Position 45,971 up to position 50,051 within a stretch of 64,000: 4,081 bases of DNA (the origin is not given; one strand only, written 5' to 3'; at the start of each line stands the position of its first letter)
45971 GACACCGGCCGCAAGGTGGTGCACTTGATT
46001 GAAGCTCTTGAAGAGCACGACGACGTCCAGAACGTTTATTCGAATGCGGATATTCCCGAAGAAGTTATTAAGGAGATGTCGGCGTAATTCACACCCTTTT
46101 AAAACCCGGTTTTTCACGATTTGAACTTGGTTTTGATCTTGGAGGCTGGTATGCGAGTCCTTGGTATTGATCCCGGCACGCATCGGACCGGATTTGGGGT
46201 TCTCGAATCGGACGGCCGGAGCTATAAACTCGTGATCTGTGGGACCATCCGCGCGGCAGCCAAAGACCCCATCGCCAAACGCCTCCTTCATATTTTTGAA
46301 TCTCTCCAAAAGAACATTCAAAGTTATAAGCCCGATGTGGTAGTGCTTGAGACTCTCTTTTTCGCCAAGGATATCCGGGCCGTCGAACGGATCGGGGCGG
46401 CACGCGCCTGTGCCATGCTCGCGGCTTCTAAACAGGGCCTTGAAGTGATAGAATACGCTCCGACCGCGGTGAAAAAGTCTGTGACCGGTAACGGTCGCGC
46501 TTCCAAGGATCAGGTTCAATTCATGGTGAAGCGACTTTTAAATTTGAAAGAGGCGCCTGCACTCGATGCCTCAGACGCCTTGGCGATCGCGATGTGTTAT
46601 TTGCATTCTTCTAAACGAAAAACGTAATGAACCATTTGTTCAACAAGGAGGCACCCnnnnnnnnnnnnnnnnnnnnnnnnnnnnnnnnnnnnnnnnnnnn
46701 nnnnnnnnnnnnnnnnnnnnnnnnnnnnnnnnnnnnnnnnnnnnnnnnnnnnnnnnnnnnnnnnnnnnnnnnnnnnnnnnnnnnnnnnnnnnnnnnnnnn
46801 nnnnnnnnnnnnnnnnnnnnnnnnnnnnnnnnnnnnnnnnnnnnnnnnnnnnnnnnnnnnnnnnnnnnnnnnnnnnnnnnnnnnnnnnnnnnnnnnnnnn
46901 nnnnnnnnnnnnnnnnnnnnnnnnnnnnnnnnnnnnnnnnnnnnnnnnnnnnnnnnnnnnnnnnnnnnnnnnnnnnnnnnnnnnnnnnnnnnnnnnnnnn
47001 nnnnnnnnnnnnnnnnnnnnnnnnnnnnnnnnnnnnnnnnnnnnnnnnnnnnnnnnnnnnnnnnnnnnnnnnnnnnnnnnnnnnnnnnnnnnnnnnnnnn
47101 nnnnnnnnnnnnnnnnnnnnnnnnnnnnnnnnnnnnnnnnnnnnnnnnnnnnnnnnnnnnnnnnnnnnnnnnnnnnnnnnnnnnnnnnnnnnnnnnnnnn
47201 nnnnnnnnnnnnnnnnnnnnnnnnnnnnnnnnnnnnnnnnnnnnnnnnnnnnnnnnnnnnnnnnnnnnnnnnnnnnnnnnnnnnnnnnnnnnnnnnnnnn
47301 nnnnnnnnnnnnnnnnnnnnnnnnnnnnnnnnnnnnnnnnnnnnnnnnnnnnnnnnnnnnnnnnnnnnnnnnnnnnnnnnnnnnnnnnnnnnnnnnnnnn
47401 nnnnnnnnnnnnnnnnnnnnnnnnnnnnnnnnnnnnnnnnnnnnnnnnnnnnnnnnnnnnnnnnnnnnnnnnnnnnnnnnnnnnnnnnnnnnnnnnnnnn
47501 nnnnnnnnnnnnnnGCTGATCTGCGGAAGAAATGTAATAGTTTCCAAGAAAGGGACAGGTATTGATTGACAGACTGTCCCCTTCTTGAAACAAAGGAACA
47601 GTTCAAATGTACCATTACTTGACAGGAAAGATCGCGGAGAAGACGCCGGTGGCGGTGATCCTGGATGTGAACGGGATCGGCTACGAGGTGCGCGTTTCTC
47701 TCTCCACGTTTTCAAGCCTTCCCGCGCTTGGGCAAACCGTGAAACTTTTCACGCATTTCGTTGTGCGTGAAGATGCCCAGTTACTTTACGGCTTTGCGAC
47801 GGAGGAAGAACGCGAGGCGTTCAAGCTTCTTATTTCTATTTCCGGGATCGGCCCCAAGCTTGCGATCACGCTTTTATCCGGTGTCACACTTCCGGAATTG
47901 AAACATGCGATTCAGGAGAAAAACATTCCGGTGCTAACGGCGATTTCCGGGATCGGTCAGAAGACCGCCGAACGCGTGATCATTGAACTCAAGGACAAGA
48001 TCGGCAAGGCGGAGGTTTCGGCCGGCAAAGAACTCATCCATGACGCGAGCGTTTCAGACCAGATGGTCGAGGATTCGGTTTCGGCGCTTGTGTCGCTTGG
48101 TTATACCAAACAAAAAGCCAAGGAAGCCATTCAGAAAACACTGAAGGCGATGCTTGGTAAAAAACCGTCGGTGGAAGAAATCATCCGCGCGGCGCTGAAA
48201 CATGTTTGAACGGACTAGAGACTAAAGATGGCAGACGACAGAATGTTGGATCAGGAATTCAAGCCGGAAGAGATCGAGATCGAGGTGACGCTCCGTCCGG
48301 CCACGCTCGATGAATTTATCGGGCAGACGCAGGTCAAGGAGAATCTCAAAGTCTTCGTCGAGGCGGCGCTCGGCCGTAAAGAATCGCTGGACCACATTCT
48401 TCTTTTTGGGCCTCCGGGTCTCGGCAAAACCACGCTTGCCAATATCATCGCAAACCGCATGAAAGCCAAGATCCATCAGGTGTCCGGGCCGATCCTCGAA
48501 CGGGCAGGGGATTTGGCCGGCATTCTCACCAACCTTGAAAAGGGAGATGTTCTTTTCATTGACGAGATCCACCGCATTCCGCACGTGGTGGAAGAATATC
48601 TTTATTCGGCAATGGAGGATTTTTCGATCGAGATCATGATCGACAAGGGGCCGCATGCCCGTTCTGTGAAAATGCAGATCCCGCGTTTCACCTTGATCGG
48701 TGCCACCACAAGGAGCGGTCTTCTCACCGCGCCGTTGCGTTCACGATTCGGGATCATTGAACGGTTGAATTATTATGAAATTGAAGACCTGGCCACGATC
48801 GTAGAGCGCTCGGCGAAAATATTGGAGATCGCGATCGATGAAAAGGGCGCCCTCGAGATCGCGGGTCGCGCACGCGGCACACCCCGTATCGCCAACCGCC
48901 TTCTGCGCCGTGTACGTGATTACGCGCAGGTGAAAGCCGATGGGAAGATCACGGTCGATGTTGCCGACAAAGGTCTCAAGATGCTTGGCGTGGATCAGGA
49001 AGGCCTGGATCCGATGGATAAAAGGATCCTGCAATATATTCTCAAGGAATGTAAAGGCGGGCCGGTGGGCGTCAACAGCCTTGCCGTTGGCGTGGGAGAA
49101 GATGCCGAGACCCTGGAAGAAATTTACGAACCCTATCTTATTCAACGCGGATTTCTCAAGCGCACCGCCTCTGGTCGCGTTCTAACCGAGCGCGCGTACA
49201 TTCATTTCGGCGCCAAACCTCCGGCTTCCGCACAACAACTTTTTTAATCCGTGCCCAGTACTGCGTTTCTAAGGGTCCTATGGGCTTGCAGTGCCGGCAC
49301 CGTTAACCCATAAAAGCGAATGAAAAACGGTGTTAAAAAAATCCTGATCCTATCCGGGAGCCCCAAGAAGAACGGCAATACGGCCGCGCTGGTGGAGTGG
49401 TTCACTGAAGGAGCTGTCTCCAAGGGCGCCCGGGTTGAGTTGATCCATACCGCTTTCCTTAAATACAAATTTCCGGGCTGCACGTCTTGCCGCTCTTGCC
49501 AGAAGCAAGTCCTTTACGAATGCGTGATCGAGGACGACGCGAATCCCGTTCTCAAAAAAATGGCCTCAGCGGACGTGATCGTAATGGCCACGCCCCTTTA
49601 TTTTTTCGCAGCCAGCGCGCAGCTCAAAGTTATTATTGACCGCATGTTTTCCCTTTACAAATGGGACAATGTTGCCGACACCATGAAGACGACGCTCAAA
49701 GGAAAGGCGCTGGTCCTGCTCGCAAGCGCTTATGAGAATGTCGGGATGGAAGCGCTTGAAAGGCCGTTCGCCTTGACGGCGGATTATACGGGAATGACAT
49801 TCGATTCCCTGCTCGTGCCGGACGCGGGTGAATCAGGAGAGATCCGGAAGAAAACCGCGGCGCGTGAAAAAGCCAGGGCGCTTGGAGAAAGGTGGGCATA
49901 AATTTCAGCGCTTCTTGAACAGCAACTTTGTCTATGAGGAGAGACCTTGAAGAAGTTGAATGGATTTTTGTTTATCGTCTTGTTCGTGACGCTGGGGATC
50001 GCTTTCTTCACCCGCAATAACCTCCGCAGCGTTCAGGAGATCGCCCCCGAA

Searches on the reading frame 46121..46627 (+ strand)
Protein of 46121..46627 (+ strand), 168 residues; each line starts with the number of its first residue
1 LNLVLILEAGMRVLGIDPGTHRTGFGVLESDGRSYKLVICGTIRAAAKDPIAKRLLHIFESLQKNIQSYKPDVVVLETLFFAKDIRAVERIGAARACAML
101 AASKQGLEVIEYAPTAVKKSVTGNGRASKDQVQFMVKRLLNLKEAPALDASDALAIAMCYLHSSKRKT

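Call 73: search_protein_families(library=pfam, proteins=[window:46121-46627:+], max_evalue=0.001)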
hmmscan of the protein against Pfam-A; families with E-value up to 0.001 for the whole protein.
window:46121-46627:+ (168 aa): 1 family
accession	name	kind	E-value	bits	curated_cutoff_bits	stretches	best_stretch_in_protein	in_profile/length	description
PF02075.23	RuvC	-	1.7e-47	161.5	22.2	1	13-159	1-147/148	Crossover junction endodeoxyribonuclease RuvC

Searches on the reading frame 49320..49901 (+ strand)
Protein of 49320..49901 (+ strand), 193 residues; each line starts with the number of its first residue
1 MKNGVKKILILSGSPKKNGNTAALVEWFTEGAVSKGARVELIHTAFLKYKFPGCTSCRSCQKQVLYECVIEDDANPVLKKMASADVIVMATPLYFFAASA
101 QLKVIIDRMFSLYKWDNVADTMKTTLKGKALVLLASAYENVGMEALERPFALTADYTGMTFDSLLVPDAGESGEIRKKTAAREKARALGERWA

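Call 73: search_protein_families(library=pfam, proteins=[window:49320-49901:+], max_evalue=0.001)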
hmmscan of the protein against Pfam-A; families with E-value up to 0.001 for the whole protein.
window:49320-49901:+ (193 aa): 2 families
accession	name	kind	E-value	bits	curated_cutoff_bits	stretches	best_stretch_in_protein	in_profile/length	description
PF03358.20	FMN_red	-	2.2e-23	83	24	1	7-148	2-127/152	NADPH-dependent FMN reductase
PF02525.22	Flavodoxin_2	-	4.8e-15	56.2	27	1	6-168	1-177/198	Flavodoxin-like fold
